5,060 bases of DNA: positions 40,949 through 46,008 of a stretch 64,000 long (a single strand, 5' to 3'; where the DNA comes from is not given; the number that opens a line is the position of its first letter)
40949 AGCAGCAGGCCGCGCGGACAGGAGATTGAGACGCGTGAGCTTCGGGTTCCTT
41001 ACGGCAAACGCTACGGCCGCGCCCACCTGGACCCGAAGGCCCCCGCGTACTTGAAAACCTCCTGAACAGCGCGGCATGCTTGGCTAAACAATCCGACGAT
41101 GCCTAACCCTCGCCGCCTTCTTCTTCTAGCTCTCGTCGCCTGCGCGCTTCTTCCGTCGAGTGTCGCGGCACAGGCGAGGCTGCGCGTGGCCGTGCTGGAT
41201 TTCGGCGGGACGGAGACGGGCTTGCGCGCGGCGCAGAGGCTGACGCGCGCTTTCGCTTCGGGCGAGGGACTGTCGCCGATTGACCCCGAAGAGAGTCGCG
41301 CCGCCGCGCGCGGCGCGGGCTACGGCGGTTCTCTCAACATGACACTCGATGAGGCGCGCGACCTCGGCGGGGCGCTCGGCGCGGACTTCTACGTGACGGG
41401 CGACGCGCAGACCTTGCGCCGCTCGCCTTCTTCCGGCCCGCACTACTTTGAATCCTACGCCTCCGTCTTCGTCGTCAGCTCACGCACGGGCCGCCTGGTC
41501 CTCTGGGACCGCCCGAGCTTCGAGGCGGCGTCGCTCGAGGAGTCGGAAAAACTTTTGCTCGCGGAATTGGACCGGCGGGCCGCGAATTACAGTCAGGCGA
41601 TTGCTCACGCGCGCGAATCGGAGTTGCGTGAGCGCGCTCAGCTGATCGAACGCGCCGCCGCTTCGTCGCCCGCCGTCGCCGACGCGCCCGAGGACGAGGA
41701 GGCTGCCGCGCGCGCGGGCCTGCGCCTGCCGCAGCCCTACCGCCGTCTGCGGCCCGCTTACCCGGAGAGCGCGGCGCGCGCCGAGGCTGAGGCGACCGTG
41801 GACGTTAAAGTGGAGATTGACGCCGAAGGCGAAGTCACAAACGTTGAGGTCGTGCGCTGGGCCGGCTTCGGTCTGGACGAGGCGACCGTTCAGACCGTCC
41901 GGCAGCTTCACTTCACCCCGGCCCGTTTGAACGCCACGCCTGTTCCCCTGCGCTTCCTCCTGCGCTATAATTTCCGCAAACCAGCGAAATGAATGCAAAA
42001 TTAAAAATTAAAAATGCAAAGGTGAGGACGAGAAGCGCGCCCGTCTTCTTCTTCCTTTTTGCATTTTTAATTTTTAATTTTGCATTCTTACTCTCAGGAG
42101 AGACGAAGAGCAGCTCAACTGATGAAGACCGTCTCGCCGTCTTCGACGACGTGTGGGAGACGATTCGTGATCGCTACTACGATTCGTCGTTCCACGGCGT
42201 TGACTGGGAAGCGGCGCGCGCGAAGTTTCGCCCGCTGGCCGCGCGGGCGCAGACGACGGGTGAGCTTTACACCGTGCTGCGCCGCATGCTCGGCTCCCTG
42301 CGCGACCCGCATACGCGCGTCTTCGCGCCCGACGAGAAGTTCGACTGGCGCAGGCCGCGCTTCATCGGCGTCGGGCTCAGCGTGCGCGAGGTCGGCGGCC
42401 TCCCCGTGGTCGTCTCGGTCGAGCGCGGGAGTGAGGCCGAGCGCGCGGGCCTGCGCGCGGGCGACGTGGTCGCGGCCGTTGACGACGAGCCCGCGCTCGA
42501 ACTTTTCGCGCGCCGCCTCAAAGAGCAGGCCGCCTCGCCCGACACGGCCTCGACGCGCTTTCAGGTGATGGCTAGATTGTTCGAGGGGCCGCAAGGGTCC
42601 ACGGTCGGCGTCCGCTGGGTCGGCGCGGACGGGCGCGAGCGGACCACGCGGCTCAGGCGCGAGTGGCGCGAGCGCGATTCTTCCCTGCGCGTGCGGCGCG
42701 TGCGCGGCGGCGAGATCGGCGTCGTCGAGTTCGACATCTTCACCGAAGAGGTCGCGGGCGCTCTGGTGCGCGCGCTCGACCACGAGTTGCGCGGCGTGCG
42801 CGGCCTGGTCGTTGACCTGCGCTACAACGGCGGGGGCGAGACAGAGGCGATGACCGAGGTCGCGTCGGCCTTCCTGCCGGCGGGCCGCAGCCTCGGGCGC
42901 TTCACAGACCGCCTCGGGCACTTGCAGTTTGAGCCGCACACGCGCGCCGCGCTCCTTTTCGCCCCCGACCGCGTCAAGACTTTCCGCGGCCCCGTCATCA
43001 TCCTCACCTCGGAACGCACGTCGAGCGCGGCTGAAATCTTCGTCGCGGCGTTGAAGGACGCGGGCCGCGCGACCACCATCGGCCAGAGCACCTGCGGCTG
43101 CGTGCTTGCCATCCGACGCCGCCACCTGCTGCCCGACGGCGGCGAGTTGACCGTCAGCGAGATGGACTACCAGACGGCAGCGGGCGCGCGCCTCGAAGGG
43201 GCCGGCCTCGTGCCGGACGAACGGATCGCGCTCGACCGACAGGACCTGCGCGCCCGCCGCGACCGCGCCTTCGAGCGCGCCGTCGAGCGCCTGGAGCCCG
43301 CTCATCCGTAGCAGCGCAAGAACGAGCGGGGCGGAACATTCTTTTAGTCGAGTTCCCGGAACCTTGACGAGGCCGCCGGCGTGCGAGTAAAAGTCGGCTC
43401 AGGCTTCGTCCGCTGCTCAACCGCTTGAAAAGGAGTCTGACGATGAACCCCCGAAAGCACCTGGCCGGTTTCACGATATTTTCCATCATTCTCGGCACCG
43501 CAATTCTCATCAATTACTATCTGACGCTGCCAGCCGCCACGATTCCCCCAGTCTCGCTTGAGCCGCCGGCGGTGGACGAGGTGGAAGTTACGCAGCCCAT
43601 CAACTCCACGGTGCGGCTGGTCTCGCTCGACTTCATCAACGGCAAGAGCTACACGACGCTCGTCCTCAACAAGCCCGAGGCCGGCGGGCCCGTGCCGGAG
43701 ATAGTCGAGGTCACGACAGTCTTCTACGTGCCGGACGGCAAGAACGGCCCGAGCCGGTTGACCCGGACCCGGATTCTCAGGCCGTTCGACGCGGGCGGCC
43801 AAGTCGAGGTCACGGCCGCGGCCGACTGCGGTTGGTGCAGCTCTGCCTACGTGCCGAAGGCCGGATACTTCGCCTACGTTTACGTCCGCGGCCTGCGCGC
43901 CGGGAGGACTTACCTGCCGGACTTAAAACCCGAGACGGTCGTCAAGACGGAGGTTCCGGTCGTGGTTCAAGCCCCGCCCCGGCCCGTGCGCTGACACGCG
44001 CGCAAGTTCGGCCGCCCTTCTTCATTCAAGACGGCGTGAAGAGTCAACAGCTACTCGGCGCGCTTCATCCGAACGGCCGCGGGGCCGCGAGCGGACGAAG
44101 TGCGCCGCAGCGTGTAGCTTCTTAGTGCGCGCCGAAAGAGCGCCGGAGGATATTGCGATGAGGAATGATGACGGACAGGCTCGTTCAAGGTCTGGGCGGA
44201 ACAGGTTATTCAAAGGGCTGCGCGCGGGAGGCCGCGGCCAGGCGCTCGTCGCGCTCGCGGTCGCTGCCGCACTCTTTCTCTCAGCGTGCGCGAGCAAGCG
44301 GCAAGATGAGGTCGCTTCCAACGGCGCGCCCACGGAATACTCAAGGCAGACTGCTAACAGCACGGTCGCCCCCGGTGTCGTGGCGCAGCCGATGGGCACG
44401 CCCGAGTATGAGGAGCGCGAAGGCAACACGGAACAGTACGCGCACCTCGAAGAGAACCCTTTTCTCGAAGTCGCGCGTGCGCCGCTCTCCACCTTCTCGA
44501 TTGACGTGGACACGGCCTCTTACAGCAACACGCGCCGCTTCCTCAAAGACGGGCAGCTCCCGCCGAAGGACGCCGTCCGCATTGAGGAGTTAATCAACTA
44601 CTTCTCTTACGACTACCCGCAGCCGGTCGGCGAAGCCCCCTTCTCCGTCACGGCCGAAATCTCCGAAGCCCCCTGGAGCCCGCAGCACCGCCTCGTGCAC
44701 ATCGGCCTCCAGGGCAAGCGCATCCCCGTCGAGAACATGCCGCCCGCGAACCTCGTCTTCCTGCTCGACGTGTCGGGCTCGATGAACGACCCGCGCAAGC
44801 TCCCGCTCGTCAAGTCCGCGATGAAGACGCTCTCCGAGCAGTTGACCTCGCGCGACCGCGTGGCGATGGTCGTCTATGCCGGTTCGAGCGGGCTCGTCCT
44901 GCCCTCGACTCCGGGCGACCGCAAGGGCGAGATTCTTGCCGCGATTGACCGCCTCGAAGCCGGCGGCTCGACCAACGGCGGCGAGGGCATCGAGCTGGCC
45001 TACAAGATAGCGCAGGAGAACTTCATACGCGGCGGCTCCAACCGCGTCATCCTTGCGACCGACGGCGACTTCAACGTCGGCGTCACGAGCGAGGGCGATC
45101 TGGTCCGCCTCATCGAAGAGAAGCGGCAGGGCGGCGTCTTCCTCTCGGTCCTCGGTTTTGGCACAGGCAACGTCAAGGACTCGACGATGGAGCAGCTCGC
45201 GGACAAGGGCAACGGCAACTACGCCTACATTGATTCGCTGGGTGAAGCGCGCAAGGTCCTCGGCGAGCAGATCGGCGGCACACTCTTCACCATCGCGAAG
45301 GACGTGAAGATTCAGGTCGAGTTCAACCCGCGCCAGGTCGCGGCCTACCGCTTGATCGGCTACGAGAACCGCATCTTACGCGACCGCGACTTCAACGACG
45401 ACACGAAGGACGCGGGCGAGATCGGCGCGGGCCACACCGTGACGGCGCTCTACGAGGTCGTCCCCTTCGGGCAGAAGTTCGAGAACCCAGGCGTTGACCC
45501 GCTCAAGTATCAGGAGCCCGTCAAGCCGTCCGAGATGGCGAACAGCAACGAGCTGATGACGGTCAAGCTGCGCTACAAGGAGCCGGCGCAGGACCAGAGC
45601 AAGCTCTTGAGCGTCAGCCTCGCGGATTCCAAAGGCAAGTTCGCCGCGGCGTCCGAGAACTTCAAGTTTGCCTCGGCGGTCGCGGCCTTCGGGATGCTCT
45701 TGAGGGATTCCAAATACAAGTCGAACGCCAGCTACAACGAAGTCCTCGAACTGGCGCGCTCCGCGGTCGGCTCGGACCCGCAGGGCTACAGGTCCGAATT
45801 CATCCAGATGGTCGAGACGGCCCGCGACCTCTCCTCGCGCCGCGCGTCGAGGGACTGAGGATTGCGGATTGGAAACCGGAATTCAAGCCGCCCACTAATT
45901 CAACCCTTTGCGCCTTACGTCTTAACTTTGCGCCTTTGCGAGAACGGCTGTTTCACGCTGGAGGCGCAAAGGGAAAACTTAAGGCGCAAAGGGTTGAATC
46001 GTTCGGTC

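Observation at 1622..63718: About 15 long hairpins with tandem-repetitive arms, almost all abutting stop codons: a dense non-coding element class I cannot name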

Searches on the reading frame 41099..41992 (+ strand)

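Call 11: search_protein_families(library=pfam, proteins=[window:41099-41992:+])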
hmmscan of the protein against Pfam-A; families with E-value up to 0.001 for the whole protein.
window:41099-41992:+ (297 aa): 1 family
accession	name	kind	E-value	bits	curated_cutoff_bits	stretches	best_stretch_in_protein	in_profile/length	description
PF03544.19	TonB_C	-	4.5e-17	62.7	24.6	1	219-293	3-78/79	Gram-negative bacterial TonB protein C-terminal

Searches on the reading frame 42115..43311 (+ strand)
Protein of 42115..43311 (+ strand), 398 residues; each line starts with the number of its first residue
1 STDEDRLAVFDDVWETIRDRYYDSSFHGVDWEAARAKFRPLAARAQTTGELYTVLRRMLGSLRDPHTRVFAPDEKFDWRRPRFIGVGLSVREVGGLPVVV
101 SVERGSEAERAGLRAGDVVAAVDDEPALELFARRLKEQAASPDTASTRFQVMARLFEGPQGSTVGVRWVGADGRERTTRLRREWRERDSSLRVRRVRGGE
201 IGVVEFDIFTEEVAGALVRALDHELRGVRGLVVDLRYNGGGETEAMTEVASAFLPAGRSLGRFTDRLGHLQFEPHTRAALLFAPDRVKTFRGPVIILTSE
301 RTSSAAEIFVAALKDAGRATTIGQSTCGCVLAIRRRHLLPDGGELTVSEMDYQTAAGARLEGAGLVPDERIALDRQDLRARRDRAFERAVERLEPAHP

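Call 11: search_protein_families(library=pfam, proteins=[window:42115-43311:+])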
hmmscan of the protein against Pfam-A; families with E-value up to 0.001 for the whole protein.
window:42115-43311:+ (398 aa): 5 families
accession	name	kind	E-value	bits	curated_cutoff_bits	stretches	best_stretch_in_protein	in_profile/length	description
PF03572.23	Peptidase_S41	-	7.4e-30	104.1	24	1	201-369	2-163/165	Peptidase family S41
PF14684.11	Tricorn_C1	-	7.8e-18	64.6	24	1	4-60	3-59/59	Tricorn protease C1 domain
PF17820.7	PDZ_6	-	1.2e-06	28.6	27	1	98-127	1-30/54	PDZ domain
PF13180.12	PDZ_2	-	0.00026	21.7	27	1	86-126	3-43/80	PDZ domain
PF00595.29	PDZ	-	0.00073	20.3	23.2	0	84-126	12-56/81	PDZ domain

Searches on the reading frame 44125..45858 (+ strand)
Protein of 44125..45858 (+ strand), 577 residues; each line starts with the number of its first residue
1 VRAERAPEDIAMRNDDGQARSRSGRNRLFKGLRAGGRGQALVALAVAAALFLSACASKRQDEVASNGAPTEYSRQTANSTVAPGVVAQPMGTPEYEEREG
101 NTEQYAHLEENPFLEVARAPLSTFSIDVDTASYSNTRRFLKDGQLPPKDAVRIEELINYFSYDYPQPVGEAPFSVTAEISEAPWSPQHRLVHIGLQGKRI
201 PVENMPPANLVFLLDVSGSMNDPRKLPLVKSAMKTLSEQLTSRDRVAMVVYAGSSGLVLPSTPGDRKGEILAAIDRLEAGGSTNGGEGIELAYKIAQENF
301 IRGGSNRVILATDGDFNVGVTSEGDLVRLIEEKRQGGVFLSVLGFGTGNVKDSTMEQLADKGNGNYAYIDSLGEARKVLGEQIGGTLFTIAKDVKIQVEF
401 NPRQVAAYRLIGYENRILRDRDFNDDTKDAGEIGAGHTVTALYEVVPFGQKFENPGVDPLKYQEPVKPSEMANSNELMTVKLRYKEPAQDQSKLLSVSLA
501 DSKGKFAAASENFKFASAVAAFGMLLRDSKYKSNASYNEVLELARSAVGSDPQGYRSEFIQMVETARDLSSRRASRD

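Call 11: search_protein_families(library=pfam, proteins=[window:44125-45858:+])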
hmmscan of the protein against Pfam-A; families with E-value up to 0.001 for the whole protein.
window:44125-45858:+ (577 aa): 5 families
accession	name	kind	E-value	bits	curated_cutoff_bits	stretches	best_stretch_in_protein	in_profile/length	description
PF12034.13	YfbK_C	-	4.1e-78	262.2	25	1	385-568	1-183/184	Uncharacterized protein YfbK, C-terminal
PF12450.13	vWF_A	-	2.8e-42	143.1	25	1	101-192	3-94/94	von Willebrand factor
PF00092.34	VWA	-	4.9e-20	72.9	23.8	1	209-371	1-163/174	von Willebrand factor type A domain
PF13519.12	VWA_2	-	2.4e-16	60.7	27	1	210-314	1-106/107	von Willebrand factor type A domain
PF13768.12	VWA_3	-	9.1e-08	32.7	27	1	209-366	2-153/155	von Willebrand factor type A domain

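Call 88: find_encoding_contigs(protein=window:44125-45858:+, flank=10000, max_places=6)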
Protein window:44125-45858:+ (577 aa): no gene with exactly this product is on record in the collection.
